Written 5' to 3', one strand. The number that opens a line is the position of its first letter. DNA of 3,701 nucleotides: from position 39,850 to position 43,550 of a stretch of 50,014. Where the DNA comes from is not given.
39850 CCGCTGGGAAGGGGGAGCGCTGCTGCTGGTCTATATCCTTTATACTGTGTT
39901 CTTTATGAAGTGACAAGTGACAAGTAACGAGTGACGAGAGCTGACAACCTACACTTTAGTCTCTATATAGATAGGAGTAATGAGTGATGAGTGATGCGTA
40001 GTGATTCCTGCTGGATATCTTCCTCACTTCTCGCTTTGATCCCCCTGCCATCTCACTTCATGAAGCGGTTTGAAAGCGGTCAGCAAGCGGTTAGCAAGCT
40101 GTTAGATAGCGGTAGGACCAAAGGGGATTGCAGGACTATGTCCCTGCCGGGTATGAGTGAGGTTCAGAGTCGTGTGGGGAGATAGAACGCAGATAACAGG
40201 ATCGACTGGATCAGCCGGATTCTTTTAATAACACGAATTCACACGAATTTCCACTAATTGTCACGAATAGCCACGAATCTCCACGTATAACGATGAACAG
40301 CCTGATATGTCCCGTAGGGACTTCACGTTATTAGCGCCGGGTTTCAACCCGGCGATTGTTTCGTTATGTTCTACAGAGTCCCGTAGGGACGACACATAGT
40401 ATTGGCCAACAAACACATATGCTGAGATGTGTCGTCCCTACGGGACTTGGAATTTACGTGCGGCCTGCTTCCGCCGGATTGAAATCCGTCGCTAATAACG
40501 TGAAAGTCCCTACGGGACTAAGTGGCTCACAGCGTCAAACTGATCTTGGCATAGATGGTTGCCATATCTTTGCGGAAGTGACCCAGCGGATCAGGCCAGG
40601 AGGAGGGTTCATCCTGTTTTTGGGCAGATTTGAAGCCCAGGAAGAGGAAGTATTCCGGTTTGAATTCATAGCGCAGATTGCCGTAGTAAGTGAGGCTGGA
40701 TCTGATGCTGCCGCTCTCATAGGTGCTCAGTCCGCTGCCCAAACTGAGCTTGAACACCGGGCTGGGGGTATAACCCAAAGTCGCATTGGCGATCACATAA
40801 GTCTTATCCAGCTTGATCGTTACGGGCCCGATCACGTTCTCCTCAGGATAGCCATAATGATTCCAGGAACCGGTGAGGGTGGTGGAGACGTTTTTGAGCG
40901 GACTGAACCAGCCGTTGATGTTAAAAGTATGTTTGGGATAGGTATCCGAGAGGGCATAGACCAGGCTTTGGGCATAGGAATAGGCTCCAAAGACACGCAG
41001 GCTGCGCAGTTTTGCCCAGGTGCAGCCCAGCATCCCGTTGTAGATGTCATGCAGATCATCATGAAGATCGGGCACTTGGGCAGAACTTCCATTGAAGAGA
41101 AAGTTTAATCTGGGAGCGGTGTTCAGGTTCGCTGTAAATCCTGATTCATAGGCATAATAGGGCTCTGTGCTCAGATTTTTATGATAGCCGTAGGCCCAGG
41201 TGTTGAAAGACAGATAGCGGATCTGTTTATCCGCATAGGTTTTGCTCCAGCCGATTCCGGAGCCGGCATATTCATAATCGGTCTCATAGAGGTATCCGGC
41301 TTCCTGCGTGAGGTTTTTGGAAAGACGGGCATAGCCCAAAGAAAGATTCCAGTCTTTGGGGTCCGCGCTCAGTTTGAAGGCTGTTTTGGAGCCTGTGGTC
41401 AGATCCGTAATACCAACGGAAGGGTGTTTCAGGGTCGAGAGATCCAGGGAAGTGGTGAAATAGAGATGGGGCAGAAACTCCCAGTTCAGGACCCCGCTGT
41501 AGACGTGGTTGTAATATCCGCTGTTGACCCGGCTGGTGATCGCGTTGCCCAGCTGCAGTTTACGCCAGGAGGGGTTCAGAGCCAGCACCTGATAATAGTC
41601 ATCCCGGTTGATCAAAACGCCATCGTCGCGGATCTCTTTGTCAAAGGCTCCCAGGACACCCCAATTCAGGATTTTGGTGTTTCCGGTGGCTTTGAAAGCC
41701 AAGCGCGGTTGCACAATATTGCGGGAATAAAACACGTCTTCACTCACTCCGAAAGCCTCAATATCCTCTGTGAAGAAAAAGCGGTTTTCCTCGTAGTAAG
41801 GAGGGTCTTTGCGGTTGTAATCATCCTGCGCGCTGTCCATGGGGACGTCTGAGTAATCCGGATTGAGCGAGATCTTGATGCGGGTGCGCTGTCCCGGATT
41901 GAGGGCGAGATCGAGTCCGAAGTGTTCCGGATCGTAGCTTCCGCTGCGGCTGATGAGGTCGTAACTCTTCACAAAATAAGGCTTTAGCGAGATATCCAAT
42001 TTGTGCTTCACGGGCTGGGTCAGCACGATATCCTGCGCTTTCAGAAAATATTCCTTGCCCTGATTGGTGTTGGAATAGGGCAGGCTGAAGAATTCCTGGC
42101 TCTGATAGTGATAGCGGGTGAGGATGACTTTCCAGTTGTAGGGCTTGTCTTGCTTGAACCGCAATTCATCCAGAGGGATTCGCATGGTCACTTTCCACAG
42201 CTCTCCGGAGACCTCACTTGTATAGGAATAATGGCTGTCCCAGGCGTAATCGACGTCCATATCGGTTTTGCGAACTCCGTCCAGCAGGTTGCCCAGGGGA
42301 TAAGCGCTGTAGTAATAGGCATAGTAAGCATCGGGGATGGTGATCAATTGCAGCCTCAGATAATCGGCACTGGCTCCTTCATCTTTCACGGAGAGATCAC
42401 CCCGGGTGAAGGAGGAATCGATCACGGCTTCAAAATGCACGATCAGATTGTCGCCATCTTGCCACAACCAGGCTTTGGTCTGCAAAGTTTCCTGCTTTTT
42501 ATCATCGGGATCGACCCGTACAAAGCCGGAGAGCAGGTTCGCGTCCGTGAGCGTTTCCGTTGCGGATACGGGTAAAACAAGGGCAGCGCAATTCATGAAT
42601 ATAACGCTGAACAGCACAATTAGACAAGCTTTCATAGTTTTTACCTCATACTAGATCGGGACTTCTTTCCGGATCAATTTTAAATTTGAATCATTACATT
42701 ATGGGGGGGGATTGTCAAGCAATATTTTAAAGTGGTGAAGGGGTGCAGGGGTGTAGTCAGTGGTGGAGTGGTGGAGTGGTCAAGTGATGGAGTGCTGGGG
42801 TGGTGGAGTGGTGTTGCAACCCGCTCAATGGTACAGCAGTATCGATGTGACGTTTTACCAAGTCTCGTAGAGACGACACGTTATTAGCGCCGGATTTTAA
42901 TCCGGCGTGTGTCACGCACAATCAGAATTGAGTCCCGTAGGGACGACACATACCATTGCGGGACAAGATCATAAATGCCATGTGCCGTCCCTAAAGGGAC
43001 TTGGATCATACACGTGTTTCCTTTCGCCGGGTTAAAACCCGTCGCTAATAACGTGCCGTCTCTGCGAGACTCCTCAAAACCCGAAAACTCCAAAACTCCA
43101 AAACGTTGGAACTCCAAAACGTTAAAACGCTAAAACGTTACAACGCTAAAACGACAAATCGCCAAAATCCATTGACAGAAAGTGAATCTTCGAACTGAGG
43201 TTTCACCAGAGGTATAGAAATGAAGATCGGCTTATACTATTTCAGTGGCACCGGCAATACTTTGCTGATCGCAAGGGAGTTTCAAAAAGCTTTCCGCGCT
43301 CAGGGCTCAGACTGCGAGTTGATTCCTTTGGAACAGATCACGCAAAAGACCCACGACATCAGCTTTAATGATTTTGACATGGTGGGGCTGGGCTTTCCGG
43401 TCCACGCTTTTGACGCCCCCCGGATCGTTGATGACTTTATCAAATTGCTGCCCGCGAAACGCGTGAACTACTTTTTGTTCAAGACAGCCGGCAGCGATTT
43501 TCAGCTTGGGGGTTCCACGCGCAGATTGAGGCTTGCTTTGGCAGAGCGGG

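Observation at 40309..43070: Two ~210-bp nested-palindrome elements in direct orientation bracket an outer-membrane gene, and differences between the copies keep the hairpins paired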

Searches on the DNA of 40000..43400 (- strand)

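Call 6: search_rna_families(source=window, start=40000, end=43400, threshold=evalue, max_evalue=10)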
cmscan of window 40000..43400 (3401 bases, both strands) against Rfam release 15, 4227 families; matches with E-value up to 10: 10.
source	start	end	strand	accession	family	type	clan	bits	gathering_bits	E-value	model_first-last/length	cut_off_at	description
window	40395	40447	+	RF01687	Acido-Lenti-1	Gene; sRNA;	-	28.1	37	0.0012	1-46/46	no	Acido-Lenti-1 RNA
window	40374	40450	+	RF03426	mir-1294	Gene; miRNA;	-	24.6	90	0.027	25-97/118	no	mir-1294 microRNA precursor family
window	42882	43050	+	RF04133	MIR2646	Gene; miRNA;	-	20.1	245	0.26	1-256/256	no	MIR2646 microRNA precursor family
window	40021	40183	+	RF01909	CDKN2B-AS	Gene; lncRNA;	-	18.3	80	3.9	1-150/150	no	CDKN2B antisense RNA 1 intronic convserved region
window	40374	40449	-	RF03484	mir-K12-10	Gene; miRNA;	-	18.1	70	8.1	1-70/70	no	mir-K12-10 microRNA precursor family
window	40378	40401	-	RF01687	Acido-Lenti-1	Gene; sRNA;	-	17.9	37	0.74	22-45/46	no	Acido-Lenti-1 RNA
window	43020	43058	-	RF03006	M23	Gene; sRNA;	-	17.1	41.2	9.5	1-53/53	no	M23 RNA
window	40472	40519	+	RF01687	Acido-Lenti-1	Gene; sRNA;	-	15.9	37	2.6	1-46/46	no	Acido-Lenti-1 RNA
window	40642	40789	+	RF00041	Entero_OriR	Cis-reg;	-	15.5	80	9.6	1-121/121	no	Enteroviral 3' UTR element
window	42932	42952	-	RF01687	Acido-Lenti-1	Gene; sRNA;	-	15.4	37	3.6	25-45/46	no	Acido-Lenti-1 RNA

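Call 14: search_rna_families(source=window, start=40300, end=40530, threshold=evalue, max_evalue=1, show_alignments=3)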
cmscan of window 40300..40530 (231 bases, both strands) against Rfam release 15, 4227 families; matches with E-value up to 1: 24.
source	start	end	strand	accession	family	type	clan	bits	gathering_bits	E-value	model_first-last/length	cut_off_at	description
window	40321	40505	+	RF00886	MIR807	Gene; miRNA;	-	33.6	113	2.8e-05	1-176/176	no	MIR807 microRNA precursor family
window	40373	40451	+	RF03637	mir-5879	Gene; miRNA;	-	28.5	97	0.00017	1-76/76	no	mir-5879 microRNA precursor family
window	40395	40447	+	RF01687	Acido-Lenti-1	Gene; sRNA;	-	28.1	37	8.4e-05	1-46/46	no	Acido-Lenti-1 RNA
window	40374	40450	+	RF03426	mir-1294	Gene; miRNA;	-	24.6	90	0.0018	25-97/118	no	mir-1294 microRNA precursor family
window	40377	40447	+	RF04176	mir-3149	Gene; miRNA;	-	24.4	100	0.013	1-83/83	no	mir-3149 microRNA precursor family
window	40308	40354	-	RF01687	Acido-Lenti-1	Gene; sRNA;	-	24.3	37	0.00092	1-46/46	no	Acido-Lenti-1 RNA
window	40374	40450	-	RF03426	mir-1294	Gene; miRNA;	-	23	90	0.0058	25-97/118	no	mir-1294 microRNA precursor family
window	40364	40457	+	RF03600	MIR3627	Gene; miRNA;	-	22.7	64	0.0066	1-89/89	no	MIR3627 microRNA precursor family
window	40377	40447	-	RF04176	mir-3149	Gene; miRNA;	-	21.9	100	0.058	1-83/83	no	mir-3149 microRNA precursor family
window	40378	40446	+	RF04213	MIR7807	Gene; miRNA;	-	21.1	90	0.045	1-134/134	no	MIR7807 microRNA precursor family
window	40377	40447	+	RF03812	mir-BART19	Gene; miRNA;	-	20.8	100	0.058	20-74/93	no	mir-BART19 microRNA precursor family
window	40374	40450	-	RF00695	MIR398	Gene; miRNA;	-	20.7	55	0.017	1-109/109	no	MIR398 microRNA precursor family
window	40372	40452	-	RF03816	MIR6297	Gene; miRNA;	-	20.7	114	0.14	1-107/107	no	MIR6297 microRNA precursor family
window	40371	40454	+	RF03553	mir-190_2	Gene; miRNA;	-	20.5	129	0.037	1-123/123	no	mir-190_2 microRNA precursor family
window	40366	40457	+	RF03905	MIR6149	Gene; miRNA;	-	20.2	100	0.13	1-99/99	no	MIR6149 microRNA precursor family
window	40378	40401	-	RF01687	Acido-Lenti-1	Gene; sRNA;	-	17.9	37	0.05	22-45/46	no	Acido-Lenti-1 RNA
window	40472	40519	+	RF01687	Acido-Lenti-1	Gene; sRNA;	-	15.9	37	0.17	1-46/46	no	Acido-Lenti-1 RNA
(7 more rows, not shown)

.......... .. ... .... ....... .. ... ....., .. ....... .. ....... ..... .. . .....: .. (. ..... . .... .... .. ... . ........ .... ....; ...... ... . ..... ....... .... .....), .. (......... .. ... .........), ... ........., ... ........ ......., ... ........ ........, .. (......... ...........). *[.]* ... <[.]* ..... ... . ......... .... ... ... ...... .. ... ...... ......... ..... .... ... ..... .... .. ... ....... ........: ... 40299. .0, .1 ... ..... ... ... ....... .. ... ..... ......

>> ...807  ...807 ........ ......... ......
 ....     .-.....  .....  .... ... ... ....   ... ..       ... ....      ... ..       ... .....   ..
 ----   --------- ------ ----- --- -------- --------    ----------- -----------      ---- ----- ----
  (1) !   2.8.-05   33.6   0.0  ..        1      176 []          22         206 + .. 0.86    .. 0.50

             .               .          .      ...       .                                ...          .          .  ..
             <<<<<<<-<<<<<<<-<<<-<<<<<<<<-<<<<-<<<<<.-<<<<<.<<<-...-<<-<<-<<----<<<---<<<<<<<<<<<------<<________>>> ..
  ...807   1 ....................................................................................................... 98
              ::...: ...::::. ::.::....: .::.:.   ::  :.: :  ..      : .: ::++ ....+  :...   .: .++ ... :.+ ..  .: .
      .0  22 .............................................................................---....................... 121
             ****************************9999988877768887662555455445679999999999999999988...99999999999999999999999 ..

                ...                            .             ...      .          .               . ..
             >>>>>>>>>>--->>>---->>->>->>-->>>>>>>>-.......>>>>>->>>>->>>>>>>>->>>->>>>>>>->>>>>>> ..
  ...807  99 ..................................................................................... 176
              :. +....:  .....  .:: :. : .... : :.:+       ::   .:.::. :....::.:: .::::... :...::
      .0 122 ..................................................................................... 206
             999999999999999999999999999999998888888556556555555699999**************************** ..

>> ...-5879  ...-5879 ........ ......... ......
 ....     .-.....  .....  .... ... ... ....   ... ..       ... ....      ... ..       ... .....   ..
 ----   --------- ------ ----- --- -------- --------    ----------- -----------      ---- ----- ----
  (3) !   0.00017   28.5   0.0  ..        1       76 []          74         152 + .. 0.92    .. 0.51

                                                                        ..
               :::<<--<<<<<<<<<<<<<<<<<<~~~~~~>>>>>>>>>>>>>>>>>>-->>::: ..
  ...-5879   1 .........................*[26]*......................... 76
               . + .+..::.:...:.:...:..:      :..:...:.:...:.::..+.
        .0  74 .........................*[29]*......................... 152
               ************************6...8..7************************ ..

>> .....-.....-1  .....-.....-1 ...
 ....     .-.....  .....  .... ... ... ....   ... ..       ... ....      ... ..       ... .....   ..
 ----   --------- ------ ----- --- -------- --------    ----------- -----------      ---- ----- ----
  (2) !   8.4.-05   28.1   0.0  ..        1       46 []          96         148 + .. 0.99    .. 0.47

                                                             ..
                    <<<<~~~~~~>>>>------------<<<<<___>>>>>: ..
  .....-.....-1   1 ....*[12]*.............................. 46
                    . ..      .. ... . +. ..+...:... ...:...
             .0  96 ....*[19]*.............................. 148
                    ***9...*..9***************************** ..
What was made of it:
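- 40309..40354 (+): A, left outer unit: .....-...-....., linker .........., then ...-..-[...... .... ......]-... Rfam RF01687 hit on the minus strand, 24.3 bits (call 14).
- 40472..40518 (-): A, right outer unit, read on the minus strand. RF01687 on the plus strand: 15.9 bits (call 14).
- On Rfam RF01687 Acido-Lenti-1: Window: 28.1, 24.3 and 15.9 bits (calls 6, 14).
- Checked: An Rfam family is related: RF01687 scores 28.1, 24.3 and 15.9 bits on A, below its gathering score of 37 (calls 6, 14).
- Tried and rejected: The miRNA-family hits at the E-value threshold are generic long-hairpin matches (call 14).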

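Call 59: search_with_rna_model(model_id=R1, sources=[L122, L123, L124, L125, L126], max_evalue=1, filters=off)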
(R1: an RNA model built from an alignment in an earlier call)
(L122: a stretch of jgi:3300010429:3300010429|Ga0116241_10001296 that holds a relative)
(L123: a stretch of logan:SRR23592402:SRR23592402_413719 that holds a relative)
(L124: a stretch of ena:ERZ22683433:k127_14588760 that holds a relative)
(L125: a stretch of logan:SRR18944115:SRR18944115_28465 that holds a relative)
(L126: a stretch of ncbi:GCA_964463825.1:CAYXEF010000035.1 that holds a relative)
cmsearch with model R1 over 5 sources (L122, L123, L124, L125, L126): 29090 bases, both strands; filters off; matches with E-value up to 1: 14.
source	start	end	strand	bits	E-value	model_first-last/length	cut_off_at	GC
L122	5745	5790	-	65.2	1.5e-16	1-47/47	no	0.61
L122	3029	3074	+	60.4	3e-15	1-47/47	no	0.59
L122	3192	3237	-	58.2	1.1e-14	1-47/47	no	0.52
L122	5581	5627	+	54.1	1.5e-13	1-47/47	no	0.53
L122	5725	5764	+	19.5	0.00042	1-47/47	no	0.52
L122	3099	3120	+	18.7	0.00069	1-47/47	no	0.59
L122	5653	5685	+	17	0.002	1-47/47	no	0.55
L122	5698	5721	-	15.6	0.0047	1-47/47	no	0.54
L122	3147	3167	-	15.3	0.0057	1-47/47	no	0.57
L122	3192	3211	+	14.2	0.011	28-47/47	no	0.6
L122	3055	3074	-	13.7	0.016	28-47/47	no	0.65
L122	5608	5627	-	8.7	0.37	28-47/47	no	0.6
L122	3096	3112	-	8.6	0.38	1-47/47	no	0.53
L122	2944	2979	+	8.2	0.51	1-47/47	no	0.39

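Call 95: search_dna_similar(query=window:40309-40518:+, collection=plasmids, mode=distant, max_evalue=0.001, max_rows=15)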
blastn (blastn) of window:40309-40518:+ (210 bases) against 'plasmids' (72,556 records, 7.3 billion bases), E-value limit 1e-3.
No match.

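Call 96: search_dna_similar(query=window:40309-40518:+, collection=phages, mode=distant, max_evalue=0.001, max_rows=15)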
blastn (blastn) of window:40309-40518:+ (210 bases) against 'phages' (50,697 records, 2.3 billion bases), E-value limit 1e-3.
No match.
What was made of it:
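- Tried and rejected: No match (calls 95, 96).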
